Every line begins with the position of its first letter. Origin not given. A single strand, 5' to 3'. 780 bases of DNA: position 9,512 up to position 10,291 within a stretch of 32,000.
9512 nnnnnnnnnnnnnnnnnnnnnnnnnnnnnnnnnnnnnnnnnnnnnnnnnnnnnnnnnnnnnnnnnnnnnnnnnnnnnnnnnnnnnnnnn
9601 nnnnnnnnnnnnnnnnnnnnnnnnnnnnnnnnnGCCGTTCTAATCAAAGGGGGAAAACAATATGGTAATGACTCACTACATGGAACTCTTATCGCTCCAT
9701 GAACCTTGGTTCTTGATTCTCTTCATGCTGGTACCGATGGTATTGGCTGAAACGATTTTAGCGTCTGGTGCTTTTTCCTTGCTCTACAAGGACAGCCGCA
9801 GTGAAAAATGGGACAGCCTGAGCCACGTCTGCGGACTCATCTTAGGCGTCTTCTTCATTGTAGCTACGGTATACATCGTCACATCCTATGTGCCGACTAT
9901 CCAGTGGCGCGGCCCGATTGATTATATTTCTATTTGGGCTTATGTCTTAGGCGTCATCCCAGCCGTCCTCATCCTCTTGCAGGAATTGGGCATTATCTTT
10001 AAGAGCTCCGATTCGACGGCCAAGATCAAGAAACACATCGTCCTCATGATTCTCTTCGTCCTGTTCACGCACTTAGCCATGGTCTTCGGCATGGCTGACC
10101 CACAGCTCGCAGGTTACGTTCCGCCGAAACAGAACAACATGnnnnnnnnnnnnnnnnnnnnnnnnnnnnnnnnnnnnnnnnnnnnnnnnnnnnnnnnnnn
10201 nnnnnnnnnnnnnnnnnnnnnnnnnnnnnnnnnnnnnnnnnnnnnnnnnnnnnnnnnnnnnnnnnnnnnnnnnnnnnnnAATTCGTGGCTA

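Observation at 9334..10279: Uncharacterised two-gene operon: secreted 8-Cys mini-protein plus a 4-TM protein with a Met/His tail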

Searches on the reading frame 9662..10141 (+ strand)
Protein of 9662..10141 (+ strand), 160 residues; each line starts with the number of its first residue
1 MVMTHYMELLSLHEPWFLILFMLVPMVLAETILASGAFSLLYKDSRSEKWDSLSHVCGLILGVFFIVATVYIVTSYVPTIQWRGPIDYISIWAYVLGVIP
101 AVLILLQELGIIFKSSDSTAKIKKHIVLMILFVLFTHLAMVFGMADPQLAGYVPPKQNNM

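Call 18: search_protein_representatives(protein=window:9662-10141:+)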
Query: 160 residues. Proteins with E-value up to 0.001 (for the whole library): 238; up to 1e-10: 86; up to 1e-30: 12. The best 150 are listed.
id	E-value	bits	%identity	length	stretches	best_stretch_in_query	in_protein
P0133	9.4e-94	327.8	96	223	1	1-159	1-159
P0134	1.7e-64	232.8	89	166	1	1-120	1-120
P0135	2.2e-55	203.2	61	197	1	1-153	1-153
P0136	4.5e-45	169.6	70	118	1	1-108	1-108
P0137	2.8e-43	163.8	52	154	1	3-153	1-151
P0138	9.7e-41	155.6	47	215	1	1-157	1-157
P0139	1.4e-37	145.3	63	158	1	1-105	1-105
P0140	1.4e-36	142.1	45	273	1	1-153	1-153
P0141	2.6e-36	141.2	43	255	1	1-154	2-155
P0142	1.7e-35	138.6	40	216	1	1-155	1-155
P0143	2.7e-35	137.9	40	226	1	1-155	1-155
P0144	1.1e-34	135.8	45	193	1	1-155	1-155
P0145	1.1e-30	122.9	87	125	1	89-158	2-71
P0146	1.5e-30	122.4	42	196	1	1-152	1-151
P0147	5.2e-29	117.5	44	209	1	3-157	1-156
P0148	1.8e-28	115.7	40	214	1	1-155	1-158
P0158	6.4e-24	100.9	38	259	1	1-152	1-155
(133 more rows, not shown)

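Call 25: find_related_loci(query=A3, collection=genome_contigs, flank=8000)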
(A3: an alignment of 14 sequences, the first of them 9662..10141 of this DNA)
Query A3 (160 aa) in genome_contigs; peptide patterns used: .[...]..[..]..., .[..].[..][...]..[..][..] (x = any residue, [..] = any of these).
600 stretches matched a pattern (row limit reached: there are more); 563 encode a relative of the query (tblastn E <= 1e-3); the best 80 are kept; 80 distinct loci.
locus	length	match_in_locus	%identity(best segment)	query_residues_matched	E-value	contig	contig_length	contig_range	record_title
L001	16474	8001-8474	99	1-158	8e-102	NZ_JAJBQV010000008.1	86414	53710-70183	Megasphaera elsdenii strain MSK.21.52 IFLJIGJF_8, whole genome shotgun sequence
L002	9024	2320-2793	96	1-158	2e-99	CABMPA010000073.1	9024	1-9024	MAG: uncultured Megasphaera sp. isolate MGYG-HGUT-02555 genome assembly, contig: GUT_GENOME148816_73, whole genome shotg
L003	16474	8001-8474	91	1-158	8e-96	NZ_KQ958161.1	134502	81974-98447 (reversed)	Megasphaera sp. MJR8396C Scaffold27, whole genome shotgun sequence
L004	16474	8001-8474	91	1-158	3e-95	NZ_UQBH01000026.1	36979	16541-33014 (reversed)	Uncultured Megasphaera sp. isolate UMGS111, whole genome shotgun sequence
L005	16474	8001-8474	91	1-158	9e-95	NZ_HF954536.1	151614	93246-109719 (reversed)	Megasphaera massiliensis strain NP3, whole genome shotgun sequence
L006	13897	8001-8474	91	1-158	7e-95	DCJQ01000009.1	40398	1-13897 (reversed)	MAG TPA_asm: Megasphaera sp. UBA1696 UBA1696_contig_6255, whole genome shotgun sequence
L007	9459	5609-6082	85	1-158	8e-91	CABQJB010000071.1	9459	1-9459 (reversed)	MAG TPA_asm: uncultured Megasphaera sp. isolate MGYG-HGUT-00612 genome assembly, contig: GUT_GENOME018684_71, whole geno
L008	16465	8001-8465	87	1-155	7e-90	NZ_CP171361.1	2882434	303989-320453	Megasphaera hexanoica strain MH chromosome, complete genome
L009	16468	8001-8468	49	1-156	6e-49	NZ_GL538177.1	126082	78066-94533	Megasphaera micronuciformis F0359 Scfld7, whole genome shotgun sequence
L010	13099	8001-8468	43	1-156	2e-43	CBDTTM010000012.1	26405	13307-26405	MAG TPA_asm: uncultured Selenomonadaceae bacterium isolate SRR7614695_binner23_Refined_116 genome assembly, contig: ERZ2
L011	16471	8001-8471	45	1-159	9e-43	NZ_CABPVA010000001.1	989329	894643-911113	Campylobacter concisus isolate 2010-115605-F, whole genome shotgun sequence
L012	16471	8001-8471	45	1-159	9e-43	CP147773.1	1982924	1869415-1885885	Campylobacter concisus strain RMIT-O23 chromosome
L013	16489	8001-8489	42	1-160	8e-43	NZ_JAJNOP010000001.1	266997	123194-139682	Acidaminococcus hominis strain NSJ-142 nsj-2-A-ZM-C-D5-41_ctg0001, whole genome shotgun sequence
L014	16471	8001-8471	45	1-159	9e-43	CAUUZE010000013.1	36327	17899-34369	MAG TPA_asm: Campylobacter concisus isolate SRR13061532_bin.12_MetaWRAP_v1.3_MAG genome assembly, contig: ERZ21659678.31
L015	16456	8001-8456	45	1-152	1e-42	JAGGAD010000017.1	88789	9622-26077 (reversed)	MAG: Bacillota bacterium isolate CTSoil_081 scaffold_311, whole genome shotgun sequence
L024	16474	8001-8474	43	1-158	7e-41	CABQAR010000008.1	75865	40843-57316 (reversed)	MAG TPA_asm: uncultured Dialister sp. isolate MGYG-HGUT-00411 genome assembly, contig: GUT_GENOME009334_8, whole genome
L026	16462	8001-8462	42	1-154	5e-41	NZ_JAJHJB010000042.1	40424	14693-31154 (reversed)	Pelosinus baikalensis strain Bkl1 NODE_42_length_40424_cov_91.845748, whole genome shotgun sequence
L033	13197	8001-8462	40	1-154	5e-40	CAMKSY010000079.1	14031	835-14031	MAG: uncultured Pelosinus sp. isolate SRR12377472_bin.15_metawrap_v1.3_MAG genome assembly, contig: SRR12377472_1179, wh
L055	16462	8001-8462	39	1-154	5e-38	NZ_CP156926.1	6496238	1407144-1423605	Sporomusa aerivorans strain DSM 13326 chromosome, complete genome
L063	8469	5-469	42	3-158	3e-36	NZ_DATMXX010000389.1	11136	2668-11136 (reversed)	MAG: Sporomusa sp. isolate SMAG_U13131 k141_117949, whole genome shotgun sequence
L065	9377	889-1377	41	1-160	2e-36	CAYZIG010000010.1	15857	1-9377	MAG TPA_asm: uncultured Candidatus Saccharibacteria bacterium isolate SRP220891_co5_90 genome assembly, contig: NODE_243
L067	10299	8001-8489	41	1-160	6e-36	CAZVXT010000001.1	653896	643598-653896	MAG TPA_asm: uncultured Candidatus Saccharibacteria bacterium isolate SRP285395_co2_267 genome assembly, contig: NODE_2_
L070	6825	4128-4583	42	1-149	3e-35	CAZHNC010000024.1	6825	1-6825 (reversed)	MAG TPA_asm: uncultured Candidatus Saccharibacteria bacterium isolate SRP220891_co5_60 genome assembly, contig: NODE_981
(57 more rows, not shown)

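Call 41: find_homologous_proteins(query=A4, max_evalue=0.00001)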
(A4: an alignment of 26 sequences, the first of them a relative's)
Query A4 (26 sequences) (214 aa, profile of the alignment): 2968 proteins with E <= 0.00001 among 8000 candidates; the best 120 are listed.
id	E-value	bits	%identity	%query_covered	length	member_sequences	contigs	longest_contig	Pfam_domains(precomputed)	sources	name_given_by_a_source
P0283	7.7e-70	252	61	83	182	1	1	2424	PF20617.4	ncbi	-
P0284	3.2e-69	250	55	95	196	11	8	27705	PF20617.4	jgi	jgi:hypothetical protein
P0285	5.3e-69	250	64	83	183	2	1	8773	PF20617.4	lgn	-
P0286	6.0e-69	250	64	87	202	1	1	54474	PF20617.4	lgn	-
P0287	7.5e-69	249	65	85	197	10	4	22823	PF20617.4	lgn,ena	-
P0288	7.9e-69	249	68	75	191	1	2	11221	PF20617.4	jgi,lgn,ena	-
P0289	9.7e-69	249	57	99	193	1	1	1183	PF20617.4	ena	-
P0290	1.0e-68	249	62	88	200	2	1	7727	PF20617.4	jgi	jgi:hypothetical protein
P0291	1.2e-68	249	68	75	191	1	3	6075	PF20617.4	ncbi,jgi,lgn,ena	jgi:hypothetical protein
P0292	1.5e-68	248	63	93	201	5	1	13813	PF20617.4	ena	-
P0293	1.8e-68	248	59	71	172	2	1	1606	PF20617.4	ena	-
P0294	1.9e-68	248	64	83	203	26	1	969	PF20617.4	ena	-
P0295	1.9e-68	248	59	93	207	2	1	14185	PF20617.4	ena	-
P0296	2.0e-68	248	61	71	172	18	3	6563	PF20617.4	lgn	-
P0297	2.1e-68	248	60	71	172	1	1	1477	PF20617.4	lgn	-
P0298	2.1e-68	248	68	75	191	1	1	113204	PF20617.4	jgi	jgi:hypothetical protein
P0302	3.2e-68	247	74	88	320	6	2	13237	PF20617.4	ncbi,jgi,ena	jgi:hypothetical protein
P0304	3.7e-68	247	56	78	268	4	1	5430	PF13628.14,PF20617.4,PF03713.20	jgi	-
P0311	6.1e-68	246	48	97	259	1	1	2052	PF13628.14,PF20617.4,PF03713.20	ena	-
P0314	7.0e-68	246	66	99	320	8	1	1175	PF20617.4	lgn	-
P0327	1.5e-67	245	59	71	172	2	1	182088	PF20617.4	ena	-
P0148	3.5e-67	244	100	100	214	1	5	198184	PF20617.4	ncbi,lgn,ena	-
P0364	4.6e-67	243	60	86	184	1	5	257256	PF20617.4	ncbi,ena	-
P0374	6.3e-67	243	44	98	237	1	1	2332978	PF20617.4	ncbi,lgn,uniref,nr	ncbi:hypothetical protein MUN46_009450 [Mesosutterella sp. AGMB02718]|uniref:Permease n=1 Tax=Mesosu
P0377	8.4e-67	243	52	83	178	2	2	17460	PF20617.4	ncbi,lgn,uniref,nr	ncbi:permease [Rhodospirillum rubrum]|uniref:DUF6803 family protein n=1 Tax=Rhodospirillum rubrum Ta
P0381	9.2e-67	242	55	77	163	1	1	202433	PF20617.4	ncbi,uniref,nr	ncbi:permease [Clostridium sp. A1-XYC3]|uniref:Permease n=1 Tax=Clostridium tanneri TaxID=3037988 Re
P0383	9.8e-67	242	58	77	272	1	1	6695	PF13628.14,PF20617.4,PF03713.20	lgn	-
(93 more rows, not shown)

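Call 43: find_encoding_contigs(protein=P0377, flank=6000, max_places=1)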
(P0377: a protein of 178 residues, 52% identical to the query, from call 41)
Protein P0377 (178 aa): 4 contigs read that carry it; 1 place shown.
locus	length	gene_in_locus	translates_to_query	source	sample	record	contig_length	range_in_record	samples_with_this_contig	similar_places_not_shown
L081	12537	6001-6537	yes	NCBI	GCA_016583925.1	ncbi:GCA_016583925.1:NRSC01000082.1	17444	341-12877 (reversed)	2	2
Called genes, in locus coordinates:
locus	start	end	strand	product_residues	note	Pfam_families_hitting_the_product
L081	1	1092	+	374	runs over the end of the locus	PF13177:DNA_pol3_delta2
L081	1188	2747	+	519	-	PF00133:tRNA-synt_1, PF01406:tRNA-synt_1e (weak), PF09334:tRNA-synt_1g, PF00133:tRNA-synt_1, PF08264:Anticodon_1 (weak), PF19303:Anticodon_3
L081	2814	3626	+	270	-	PF01026:TatD_DNase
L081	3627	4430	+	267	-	PF00753:Lactamase_B (weak), PF23023:Anti-Pycsar_Apyc1, PF12706:Lactamase_B_2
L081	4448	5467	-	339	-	PF01545:Cation_efflux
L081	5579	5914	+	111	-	-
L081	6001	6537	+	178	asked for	PF20617:DUF6803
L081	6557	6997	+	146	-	PF04214:DUF411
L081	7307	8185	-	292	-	PF12787:EcsC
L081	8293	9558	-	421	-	PF00278:Orn_DAP_Arg_deC, PF02784:Orn_Arg_deC_N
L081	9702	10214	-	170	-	PF02675:AdoMet_dc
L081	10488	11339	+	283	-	PF17284:Spermine_synt_N, PF01564:Spermine_synth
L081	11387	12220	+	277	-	PF01503:PRA-PH (faint), PF03819:MazG, PF12643:MazG-like (faint), PF03819:MazG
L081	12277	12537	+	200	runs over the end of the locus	?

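Call 44: find_encoding_contigs(protein=P0374, flank=6000, max_places=1)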
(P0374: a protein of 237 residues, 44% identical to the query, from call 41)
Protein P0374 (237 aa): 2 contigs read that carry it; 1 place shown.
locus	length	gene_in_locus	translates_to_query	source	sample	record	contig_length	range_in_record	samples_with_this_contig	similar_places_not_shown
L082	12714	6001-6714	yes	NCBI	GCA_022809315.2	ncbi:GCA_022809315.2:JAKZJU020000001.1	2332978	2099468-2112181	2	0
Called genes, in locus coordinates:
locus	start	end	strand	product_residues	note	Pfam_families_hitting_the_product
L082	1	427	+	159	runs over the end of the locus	-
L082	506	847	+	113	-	-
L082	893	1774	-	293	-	PF00892:EamA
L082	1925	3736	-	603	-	PF03486:HI0933_like (faint), PF04205:FMN_bind, PF00890:FAD_binding_2, PF01266:DAO (faint), PF12831:FAD_oxidored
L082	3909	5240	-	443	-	PF00209:SNF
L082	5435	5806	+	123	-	-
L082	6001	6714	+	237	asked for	PF20617:DUF6803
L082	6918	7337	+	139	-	PF03413:PepSY (weak)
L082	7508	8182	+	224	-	PF00072:Response_reg, PF00486:Trans_reg_C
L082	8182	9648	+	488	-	PF26769:HAMP_PhoQ, PF00512:HisKA, PF02518:HATPase_c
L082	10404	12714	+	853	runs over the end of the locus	PF03212:Pertactin, PF03797:Autotransporter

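Call 45: find_encoding_contigs(protein=P0381, flank=6000, max_places=1)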
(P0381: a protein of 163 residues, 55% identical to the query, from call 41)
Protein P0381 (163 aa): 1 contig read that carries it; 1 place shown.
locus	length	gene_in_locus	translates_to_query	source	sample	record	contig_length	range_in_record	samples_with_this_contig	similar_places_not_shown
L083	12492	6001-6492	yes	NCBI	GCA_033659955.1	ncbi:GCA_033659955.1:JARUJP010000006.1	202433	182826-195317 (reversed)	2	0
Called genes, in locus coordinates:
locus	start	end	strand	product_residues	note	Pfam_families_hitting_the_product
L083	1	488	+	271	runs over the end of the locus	PF00753:Lactamase_B, PF12706:Lactamase_B_2 (weak)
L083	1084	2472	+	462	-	PF07690:MFS_1, PF00854:PTR2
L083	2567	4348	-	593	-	PF00403:HMA, PF02683:DsbD_TM, PF13386:DsbD_2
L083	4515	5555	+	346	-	PF24568:CC_PcsB, PF00877:NLPC_P60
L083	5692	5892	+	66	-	PF00269:SASP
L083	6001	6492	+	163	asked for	PF20617:DUF6803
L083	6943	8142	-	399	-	PF06965:Na_H_antiport_1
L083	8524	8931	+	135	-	PF01022:HTH_5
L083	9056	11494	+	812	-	PF00403:HMA, PF00122:E1-E2_ATPase, PF00702:Hydrolase, PF08282:Hydrolase_3 (weak)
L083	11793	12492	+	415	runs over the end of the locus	PF00082:Peptidase_S8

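Call 46: find_encoding_contigs(protein=P0364, flank=6000, max_places=1)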
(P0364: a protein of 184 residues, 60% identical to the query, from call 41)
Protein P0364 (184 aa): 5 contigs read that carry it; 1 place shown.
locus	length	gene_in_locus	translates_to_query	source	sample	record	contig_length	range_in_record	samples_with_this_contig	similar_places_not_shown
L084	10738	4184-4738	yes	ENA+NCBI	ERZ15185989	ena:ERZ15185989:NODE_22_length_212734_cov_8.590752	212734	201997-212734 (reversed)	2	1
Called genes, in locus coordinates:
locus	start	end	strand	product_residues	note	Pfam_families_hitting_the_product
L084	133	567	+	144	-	PF00892:EamA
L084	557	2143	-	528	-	PF27104:FimW_N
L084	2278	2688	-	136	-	PF00903:Glyoxalase, PF13468:Glyoxalase_3, PF13669:Glyoxalase_4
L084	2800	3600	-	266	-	PF01790:LGT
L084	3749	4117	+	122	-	-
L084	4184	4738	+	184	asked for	PF20617:DUF6803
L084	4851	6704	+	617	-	PF00920:ILVD_EDD_N, PF24877:ILV_EDD_C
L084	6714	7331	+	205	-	PF01810:LysE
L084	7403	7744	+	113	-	PF00034:Cytochrom_C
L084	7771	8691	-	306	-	PF00126:HTH_1, PF03466:LysR_substrate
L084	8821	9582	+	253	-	PF17645:Amdase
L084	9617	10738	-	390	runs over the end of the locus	PF08668:HDOD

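Call 47: find_encoding_contigs(protein=P0148, flank=6000, max_places=1)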
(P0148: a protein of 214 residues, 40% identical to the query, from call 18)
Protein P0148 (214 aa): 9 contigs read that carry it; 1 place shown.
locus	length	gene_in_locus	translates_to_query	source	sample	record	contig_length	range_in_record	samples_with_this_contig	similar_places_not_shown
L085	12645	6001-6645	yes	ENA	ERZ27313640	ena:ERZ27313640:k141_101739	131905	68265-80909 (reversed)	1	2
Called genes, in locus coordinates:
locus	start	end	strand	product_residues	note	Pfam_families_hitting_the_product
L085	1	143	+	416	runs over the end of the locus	PF22458:RsmF-B_ferredox, PF01189:Methyltr_RsmB-F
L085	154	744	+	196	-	PF14334:DUF4390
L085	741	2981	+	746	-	PF00672:HAMP, PF12860:PAS_7, PF00512:HisKA, PF02518:HATPase_c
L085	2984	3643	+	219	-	PF00072:Response_reg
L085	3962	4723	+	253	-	PF06912:DUF1275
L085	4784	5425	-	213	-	PF03458:Gly_transporter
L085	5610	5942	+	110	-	-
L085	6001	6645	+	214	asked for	PF20617:DUF6803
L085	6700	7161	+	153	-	PF04214:DUF411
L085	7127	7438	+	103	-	PF00403:HMA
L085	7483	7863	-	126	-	-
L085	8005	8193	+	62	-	-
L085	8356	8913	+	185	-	PF08534:Redoxin, PF00578:AhpC-TSA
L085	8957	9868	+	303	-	PF01210:NAD_Gly3P_dh_N, PF02558:ApbA, PF03807:F420_oxidored (weak), PF08546:ApbA_C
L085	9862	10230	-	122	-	-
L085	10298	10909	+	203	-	PF00462:Glutaredoxin (weak), PF02798:GST_N, PF13417:GST_N_3, PF13409:GST_N_2, PF00043:GST_C, PF13410:GST_C_2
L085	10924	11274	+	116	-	-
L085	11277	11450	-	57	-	PF10636:hemP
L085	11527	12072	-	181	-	-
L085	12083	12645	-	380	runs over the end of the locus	PF01098:FTSW_RODA_SPOVE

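Call 48: find_encoding_contigs(protein=P0298, flank=6000, max_places=1)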
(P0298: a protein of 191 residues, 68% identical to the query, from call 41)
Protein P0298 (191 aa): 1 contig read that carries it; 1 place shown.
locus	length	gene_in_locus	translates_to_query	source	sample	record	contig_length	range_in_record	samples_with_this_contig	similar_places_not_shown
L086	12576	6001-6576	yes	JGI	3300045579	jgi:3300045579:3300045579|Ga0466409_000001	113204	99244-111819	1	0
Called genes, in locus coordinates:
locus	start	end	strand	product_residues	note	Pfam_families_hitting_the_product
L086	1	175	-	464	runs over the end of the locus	PF00239:Resolvase, PF07508:Recombinase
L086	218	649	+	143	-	PF05973:Gp49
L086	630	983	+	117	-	PF13744:HTH_37 (weak), PF01381:HTH_3 (faint), PF13560:HTH_31 (weak)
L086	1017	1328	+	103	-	PF07883:Cupin_2 (weak)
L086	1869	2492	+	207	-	PF13489:Methyltransf_23 (weak), PF13847:Methyltransf_31, PF08241:Methyltransf_11, PF08242:Methyltransf_12, PF13649:Methyltransf_25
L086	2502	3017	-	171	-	PF00027:cNMP_binding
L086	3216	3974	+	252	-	PF14340:DUF4395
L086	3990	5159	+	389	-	PF16983:MFS_MOT1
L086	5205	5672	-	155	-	PF28289:BV97_02767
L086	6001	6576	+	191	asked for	PF20617:DUF6803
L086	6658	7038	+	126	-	PF13442:Cytochrome_CBB3, PF00034:Cytochrom_C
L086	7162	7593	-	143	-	-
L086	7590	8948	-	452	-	PF00239:Resolvase, PF07508:Recombinase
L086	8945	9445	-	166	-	PF11149:DUF2924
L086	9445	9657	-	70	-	-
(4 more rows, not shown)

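Call 49: find_encoding_contigs(protein=P0327, flank=6000, max_places=1)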
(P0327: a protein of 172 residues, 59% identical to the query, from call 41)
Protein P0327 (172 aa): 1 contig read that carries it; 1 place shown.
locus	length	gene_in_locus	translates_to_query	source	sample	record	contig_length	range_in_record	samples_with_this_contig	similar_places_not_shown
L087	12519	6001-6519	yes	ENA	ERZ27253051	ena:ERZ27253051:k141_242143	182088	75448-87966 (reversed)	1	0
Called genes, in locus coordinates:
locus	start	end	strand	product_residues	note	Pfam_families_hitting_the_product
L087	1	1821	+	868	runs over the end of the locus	PF02687:FtsX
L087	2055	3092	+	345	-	PF13379:NMT1_2, PF09084:NMT1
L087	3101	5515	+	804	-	PF00672:HAMP, PF00989:PAS, PF08448:PAS_4, PF13426:PAS_9, PF00512:HisKA, PF02518:HATPase_c, PF00072:Response_reg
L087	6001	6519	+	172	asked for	PF20617:DUF6803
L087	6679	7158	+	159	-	PF22381:Staph_reg_Sar_Rot, PF01047:MarR, PF12802:MarR_2, PF13463:HTH_27 (weak)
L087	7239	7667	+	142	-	PF02566:OsmC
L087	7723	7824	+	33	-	-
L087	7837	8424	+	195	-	PF00881:Nitroreductase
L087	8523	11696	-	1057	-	PF12974:Phosphonate-bd, PF08447:PAS_3, PF13188:PAS_8 (faint), PF00989:PAS, PF08448:PAS_4 (weak), PF13426:PAS_9, PF00990:GGDEF, PF00563:EAL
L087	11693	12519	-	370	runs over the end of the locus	PF13379:NMT1_2, PF09084:NMT1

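Call 51: search_protein_families(library=pfam, proteins=[L081:5579-5911:+, L082:5435-5803:+, L084:3749-4114:+, L085:5610-5939:+, L065:487-831:+, L070:3730-4074:+, L067:7590-7952:+, L033:8549-8824:+, L055:7465-7884:+, L026:10663-10902:+], max_evalue=1)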
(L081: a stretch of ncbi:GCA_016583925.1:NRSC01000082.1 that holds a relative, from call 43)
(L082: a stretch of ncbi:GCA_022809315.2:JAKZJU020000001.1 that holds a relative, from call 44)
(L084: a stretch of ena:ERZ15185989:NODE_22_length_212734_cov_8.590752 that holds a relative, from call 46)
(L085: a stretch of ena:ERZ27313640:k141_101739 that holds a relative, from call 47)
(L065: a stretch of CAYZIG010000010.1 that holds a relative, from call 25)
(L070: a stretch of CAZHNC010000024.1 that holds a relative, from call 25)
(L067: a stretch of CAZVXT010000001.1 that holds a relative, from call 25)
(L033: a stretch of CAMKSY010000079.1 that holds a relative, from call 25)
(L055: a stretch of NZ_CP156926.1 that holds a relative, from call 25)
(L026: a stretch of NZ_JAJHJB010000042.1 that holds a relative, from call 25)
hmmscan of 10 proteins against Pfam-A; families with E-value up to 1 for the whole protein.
L081:5579-5911:+ (111 aa): 1 family
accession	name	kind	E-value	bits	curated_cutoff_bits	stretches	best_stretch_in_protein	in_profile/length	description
PF11162.13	DUF2946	-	0.022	16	23.7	1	3-109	4-113/117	Protein of unknown function (DUF2946)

L082:5435-5803:+ (123 aa): 1 family
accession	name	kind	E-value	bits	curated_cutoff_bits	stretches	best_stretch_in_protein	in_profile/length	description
PF11874.13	DUF3394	-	0.031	14.4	28.2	1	16-86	33-101/181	Domain of unknown function (DUF3394)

L084:3749-4114:+ (122 aa): 2 families
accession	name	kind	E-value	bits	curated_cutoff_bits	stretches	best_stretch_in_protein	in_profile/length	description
PF11162.13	DUF2946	-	0.012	16.8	23.7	1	9-85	4-77/117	Protein of unknown function (DUF2946)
PF15512.12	CAF-1_p60_C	-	0.016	16.2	27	1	29-68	7-45/141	Chromatin assembly factor complex 1 subunit p60, C-terminal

L085:5610-5939:+ (110 aa): 1 family
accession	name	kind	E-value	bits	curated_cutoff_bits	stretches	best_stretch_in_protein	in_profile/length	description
PF11162.13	DUF2946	-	0.12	13.6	23.7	1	7-65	7-64/117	Protein of unknown function (DUF2946)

L065:487-831:+ (115 aa): 0 families

L070:3730-4074:+ (115 aa): 0 families

L067:7590-7952:+ (121 aa): 1 family
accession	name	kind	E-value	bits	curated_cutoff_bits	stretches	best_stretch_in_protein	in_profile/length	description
PF13800.11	Sigma_reg_N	-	0.6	10.9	26.3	0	4-36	16-48/91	Sigma factor regulator N-terminal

L033:8549-8824:+ (92 aa): 7 families
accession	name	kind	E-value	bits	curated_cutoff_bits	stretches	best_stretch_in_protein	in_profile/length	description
PF03823.19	Neurokinin_B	-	0.015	15.8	25.1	1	3-37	2-36/58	Neurokinin B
PF09317.16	ACDH_C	-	0.026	14.6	25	1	9-67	218-276/284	Acyl-CoA dehydrogenase, C-terminal, bacterial type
PF11106.13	YjbE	-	0.069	13.9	27.9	1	1-54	1-53/79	Exopolysaccharide production protein YjbE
PF13663.11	DUF4148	-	0.075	13.9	27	1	1-33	1-28/62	Domain of unknown function (DUF4148)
PF24161.1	CCDC39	-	0.094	11.1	27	1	30-80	460-511/925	Coiled-coil domain-containing protein 39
PF23325.1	TPR_28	-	0.096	12.8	27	1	16-90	6-80/185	GBF1-like, tetratrico peptide repeats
PF20397.3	DUF6690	-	0.14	12.2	27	1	1-69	1-65/245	Family of unknown function (DUF6690)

L055:7465-7884:+ (140 aa): 3 families
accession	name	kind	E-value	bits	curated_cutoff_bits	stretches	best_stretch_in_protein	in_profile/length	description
PF17898.6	GerD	-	4.5e-06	27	29.5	2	41-95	39-93/114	Spore germination GerD central core domain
PF06757.18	Ins_allergen_rp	-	0.018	15.3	23.2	1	51-95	121-164/174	Insect allergen related repeat, nitrile-specifier detoxification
PF24151.2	ArlX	-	0.16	11.8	28.7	1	46-123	30-109/229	ArlX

L026:10663-10902:+ (80 aa): 6 families
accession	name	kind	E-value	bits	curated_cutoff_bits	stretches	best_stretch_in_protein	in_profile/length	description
PF09851.14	SHOCT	-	4.5e-10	39.4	27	1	53-79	1-27/28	Short C-terminal domain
PF18495.6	VbhA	-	0.0013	19.1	25.9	1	52-73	20-41/47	Antitoxin VbhA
PF08044.16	DUF1707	-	0.0023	18.4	27.6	1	51-73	8-30/53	DUF1707 SHOCT-like domain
PF05120.17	GvpG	-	0.0069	17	30.6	1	53-79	35-61/67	Gas vesicle protein G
PF14178.11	YppF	-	0.016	15.5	24.7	1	57-80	27-50/59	YppF-like protein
PF19764.4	DUF6251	-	0.2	11.9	26.5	1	19-61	82-124/126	Family of unknown function (DUF6251)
